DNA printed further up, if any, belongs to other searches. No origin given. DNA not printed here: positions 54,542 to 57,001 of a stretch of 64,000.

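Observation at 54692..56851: Single polypeptide fusing a TadZ/CpaE-type ParA-like ATPase to the TadA/CpaF secretion ATPase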

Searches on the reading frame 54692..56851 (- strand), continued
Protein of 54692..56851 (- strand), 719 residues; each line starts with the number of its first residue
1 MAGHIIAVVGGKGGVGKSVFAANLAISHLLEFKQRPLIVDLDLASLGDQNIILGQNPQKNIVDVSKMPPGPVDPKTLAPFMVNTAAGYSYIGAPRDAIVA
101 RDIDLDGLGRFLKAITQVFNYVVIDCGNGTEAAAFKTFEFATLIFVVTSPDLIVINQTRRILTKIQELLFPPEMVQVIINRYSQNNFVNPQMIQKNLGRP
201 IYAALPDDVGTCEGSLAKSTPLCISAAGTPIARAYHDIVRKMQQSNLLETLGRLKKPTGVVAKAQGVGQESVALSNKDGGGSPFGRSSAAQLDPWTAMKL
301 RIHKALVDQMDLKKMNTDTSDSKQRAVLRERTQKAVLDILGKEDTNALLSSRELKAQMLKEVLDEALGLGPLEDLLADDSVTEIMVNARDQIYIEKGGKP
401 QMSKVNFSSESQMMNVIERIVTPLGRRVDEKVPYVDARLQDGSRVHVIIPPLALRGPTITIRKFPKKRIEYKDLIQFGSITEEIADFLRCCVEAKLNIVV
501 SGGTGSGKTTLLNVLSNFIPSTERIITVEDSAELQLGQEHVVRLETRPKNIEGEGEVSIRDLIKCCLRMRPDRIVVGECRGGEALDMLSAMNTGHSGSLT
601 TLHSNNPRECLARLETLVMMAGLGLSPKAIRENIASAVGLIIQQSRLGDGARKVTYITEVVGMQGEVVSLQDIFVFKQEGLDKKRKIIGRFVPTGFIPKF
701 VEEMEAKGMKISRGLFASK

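Call 56: list_cluster_members(proteins=[P0136, P0140, P0143, P0148, P0149, P0160, P0167, P0176, P0177, P0188])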
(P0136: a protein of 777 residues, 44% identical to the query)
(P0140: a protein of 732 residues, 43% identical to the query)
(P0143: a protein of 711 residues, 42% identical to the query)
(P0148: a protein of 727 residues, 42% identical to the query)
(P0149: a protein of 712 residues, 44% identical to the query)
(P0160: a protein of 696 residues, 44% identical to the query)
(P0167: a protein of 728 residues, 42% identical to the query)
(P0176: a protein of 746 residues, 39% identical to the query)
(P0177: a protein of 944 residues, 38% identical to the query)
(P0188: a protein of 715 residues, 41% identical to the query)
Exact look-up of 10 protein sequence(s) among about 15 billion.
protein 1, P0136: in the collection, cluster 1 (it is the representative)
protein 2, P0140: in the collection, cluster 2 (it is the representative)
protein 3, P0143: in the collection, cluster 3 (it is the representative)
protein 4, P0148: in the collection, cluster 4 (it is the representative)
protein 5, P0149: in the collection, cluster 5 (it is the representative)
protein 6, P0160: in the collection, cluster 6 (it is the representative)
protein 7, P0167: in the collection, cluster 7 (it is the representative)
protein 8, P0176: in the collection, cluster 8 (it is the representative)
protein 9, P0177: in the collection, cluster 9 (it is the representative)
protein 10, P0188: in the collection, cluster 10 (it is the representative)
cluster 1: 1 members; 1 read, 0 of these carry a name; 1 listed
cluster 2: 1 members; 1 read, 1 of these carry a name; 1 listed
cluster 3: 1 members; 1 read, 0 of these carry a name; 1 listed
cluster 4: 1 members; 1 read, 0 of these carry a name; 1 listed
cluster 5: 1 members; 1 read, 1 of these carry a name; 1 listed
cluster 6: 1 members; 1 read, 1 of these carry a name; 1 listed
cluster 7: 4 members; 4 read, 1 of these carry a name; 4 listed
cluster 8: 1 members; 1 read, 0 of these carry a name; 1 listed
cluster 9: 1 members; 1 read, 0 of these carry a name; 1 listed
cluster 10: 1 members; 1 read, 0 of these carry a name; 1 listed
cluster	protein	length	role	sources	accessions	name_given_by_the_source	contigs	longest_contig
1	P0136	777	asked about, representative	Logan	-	-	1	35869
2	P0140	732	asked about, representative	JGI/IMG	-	septum site-determining protein MinD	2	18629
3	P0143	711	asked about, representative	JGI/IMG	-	-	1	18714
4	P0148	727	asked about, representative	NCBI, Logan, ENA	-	-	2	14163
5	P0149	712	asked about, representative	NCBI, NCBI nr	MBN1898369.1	MAG: Flp pilus assembly complex ATPase component TadA [Spirochaetes bacterium] | Flp pilus assembly complex ATPase component TadA [Spirochaetota bacterium]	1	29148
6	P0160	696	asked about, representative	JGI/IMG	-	pilus assembly protein CpaF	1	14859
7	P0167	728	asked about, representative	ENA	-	-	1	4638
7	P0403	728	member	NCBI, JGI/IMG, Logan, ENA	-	pilus assembly protein CpaF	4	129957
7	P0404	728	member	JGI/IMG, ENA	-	-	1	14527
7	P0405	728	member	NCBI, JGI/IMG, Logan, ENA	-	-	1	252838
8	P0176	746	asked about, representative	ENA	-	-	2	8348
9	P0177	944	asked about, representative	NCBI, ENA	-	-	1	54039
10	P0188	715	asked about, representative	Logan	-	-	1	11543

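Call 57: find_homologous_proteins(query=L049:6001-8145:+, max_evalue=1e-50)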
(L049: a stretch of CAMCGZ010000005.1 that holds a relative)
Query L049:6001-8145:+ (715 aa): 7998 proteins with E <= 1e-50 among 8000 candidates; the best 120 are listed.
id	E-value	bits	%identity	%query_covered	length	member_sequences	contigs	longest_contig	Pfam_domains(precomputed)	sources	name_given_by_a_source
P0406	0.0e+0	1532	97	100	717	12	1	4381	PF10609.16,PF01656.30,PF00437.27,PF00005.34,PF06564.19,PF27713.1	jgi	jgi:septum site-determining protein MinD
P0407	0.0e+0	1512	95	100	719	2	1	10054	PF10609.16,PF01656.30,PF00437.27,PF13614.13,PF00005.34,PF06564.19,PF27713.1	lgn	-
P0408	0.0e+0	1475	91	100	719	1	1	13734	PF10609.16,PF01656.30,PF00437.27,PF00005.34,PF06564.19,PF27713.1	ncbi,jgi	jgi:pilus assembly protein CpaF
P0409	0.0e+0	1444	90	100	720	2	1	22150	PF10609.16,PF01656.30,PF00437.27,PF13614.13,PF06564.19,PF27713.1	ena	-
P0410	0.0e+0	1444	90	100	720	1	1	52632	PF10609.16,PF01656.30,PF00437.27,PF13614.13,PF06564.19,PF27713.1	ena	-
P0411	0.0e+0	1421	88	100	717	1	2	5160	PF10609.16,PF01656.30,PF00437.27,PF13614.13,PF06564.19,PF27713.1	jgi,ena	jgi:septum site-determining protein MinD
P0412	0.0e+0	1398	87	100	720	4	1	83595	PF10609.16,PF01656.30,PF00437.27,PF13614.13,PF06564.19,PF27713.1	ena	-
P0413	0.0e+0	1398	87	100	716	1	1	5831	PF10609.16,PF01656.30,PF00437.27,PF06564.19,PF27713.1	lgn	-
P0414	0.0e+0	1392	87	100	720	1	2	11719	PF10609.16,PF01656.30,PF00437.27,PF13614.13,PF06564.19,PF27713.1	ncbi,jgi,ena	jgi:septum site-determining protein MinD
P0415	0.0e+0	1392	87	100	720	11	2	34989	PF10609.16,PF01656.30,PF00437.27,PF13614.13,PF00005.34,PF27713.1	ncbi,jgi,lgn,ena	jgi:pilus assembly protein CpaF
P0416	0.0e+0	1391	87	100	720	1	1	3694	PF10609.16,PF01656.30,PF00437.27,PF13614.13,PF06564.19,PF27713.1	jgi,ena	jgi:septum site-determining protein MinD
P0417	0.0e+0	1387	86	100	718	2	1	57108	PF10609.16,PF01656.30,PF00437.27,PF13614.13,PF06564.19,PF27713.1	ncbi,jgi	jgi:pilus assembly protein CpaF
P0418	0.0e+0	1387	86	100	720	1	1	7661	PF10609.16,PF01656.30,PF00437.27,PF06564.19,PF27713.1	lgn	-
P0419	0.0e+0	1382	85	100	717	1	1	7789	PF10609.16,PF01656.30,PF00437.27,PF06564.19,PF27713.1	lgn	-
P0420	0.0e+0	1381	86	100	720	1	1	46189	PF10609.16,PF01656.30,PF00437.27,PF13614.13,PF06564.19,PF27713.1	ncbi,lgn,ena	-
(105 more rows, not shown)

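Call 71: find_encoding_contigs(protein=P0149, flank=7000, max_places=1)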
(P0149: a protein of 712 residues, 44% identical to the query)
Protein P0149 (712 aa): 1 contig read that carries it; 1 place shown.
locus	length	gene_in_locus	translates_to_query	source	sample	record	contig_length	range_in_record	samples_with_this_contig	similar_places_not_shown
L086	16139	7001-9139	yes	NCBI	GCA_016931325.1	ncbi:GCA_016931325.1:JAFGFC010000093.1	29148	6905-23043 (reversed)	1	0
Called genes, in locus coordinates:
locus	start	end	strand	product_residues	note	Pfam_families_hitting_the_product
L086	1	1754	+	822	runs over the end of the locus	PF13860:FlgD_ig (weak)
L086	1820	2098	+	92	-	PF02643:DUF192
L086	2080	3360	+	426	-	PF13487:HD_5, PF01966:HD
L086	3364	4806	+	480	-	PF02743:dCache_1 (weak)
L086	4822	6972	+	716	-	PF00691:OmpA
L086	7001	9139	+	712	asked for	PF13614:AAA_31 (weak), PF00005:ABC_tran (faint), PF00437:T2SSE, PF27713:UCP018868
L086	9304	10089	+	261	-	PF00793:DAHP_synth_1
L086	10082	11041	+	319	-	PF01380:SIS, PF00571:CBS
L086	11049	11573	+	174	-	PF00702:Hydrolase (faint), PF08282:Hydrolase_3 (weak)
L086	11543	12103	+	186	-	PF06835:LptC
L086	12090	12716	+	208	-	PF03968:LptD_N (weak), PF13100:OstA_2 (faint)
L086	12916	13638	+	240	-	PF00005:ABC_tran, PF13304:AAA_21 (faint)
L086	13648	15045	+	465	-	PF00309:Sigma54_AID, PF04963:Sigma54_CBD, PF04552:Sigma54_DBD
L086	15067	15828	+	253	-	PF02482:Ribosomal_S30AE, PF16321:Ribosom_S30AE_C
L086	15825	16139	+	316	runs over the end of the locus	PF02603:Hpr_kinase_N, PF07475:Hpr_kinase_C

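Call 72: find_encoding_contigs(protein=P0139, flank=7000, max_places=1)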
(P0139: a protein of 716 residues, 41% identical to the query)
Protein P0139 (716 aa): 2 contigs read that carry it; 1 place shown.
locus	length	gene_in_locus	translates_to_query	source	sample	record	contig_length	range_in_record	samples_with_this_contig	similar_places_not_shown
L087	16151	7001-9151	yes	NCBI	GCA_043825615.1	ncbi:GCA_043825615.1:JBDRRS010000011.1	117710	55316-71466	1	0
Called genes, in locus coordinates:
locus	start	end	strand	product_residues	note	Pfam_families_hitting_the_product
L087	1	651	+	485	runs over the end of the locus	PF02446:Glyco_hydro_77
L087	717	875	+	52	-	-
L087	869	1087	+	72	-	-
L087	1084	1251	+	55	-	-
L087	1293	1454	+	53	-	PF04964:Flp_Fap (weak)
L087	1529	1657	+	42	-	-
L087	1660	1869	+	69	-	-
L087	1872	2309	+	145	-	PF07811:TadE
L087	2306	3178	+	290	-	PF13400:Tad (weak)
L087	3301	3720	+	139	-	-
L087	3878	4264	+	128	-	PF18765:Polbeta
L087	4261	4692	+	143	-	PF01934:HepT-like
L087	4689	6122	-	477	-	-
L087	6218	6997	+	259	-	PF16976:RcpC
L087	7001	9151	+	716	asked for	PF01656:CbiA, PF06564:CBP_BcsQ (weak), PF10609:ParA, PF13614:AAA_31, PF00437:T2SSE, PF27713:UCP018868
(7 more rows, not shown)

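Call 73: find_encoding_contigs(protein=P0405, flank=7000, max_places=1)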
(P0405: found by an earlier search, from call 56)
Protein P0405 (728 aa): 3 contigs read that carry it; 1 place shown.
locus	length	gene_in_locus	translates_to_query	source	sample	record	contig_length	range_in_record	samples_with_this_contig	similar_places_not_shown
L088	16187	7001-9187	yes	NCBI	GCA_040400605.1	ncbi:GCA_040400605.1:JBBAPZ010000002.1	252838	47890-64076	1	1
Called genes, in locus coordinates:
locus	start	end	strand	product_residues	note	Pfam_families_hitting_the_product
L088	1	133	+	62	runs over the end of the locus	-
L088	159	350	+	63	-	PF04964:Flp_Fap (weak)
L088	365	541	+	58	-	PF04964:Flp_Fap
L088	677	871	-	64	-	-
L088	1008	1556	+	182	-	PF01478:Peptidase_A24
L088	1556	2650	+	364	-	PF07811:TadE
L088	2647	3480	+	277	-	PF13400:Tad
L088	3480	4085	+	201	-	PF07811:TadE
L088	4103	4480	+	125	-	-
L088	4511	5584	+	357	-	PF08666:SAF (weak), PF16976:RcpC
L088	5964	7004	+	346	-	PF13629:T2SS-T3SS_pil_N, PF00263:Secretin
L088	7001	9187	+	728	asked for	PF01656:CbiA, PF10609:ParA, PF13614:AAA_31 (weak), PF00437:T2SSE, PF27713:UCP018868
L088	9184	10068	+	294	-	PF00482:T2SSF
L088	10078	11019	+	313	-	PF00482:T2SSF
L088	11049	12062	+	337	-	PF12146:Hydrolase_4, PF00561:Abhydrolase_1, PF12697:Abhydrolase_6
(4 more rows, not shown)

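Call 74: find_encoding_contigs(protein=P0135, flank=7000, max_places=1)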
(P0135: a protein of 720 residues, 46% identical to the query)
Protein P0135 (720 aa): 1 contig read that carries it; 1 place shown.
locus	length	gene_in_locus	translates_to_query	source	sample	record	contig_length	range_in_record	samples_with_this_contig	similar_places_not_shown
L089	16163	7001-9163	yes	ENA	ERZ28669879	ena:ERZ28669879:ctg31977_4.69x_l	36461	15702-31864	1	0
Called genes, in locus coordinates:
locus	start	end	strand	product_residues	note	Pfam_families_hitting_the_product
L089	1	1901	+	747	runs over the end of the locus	PF16697:Yop-YscD_cpl, PF00498:FHA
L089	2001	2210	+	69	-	-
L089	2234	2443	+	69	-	-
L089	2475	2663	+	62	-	-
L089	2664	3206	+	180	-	PF01478:Peptidase_A24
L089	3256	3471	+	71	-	-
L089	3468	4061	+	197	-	-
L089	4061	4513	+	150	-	-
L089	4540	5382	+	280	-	PF16976:RcpC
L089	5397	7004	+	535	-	PF00263:Secretin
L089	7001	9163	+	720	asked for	PF00005:ABC_tran (faint), PF00142:Fer4_NifH (weak), PF01656:CbiA, PF10609:ParA, PF13614:AAA_31 (weak), PF20720:nSTAND3 (faint), PF00437:T2SSE, PF27713:UCP018868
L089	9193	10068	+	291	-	PF00482:T2SSF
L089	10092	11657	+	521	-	PF20148:DUF6531, PF05593:RHS_repeat (faint), PF25023:TEN_YD-shell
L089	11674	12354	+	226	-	-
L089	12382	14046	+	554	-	PF13675:PilJ, PF00015:MCPsignal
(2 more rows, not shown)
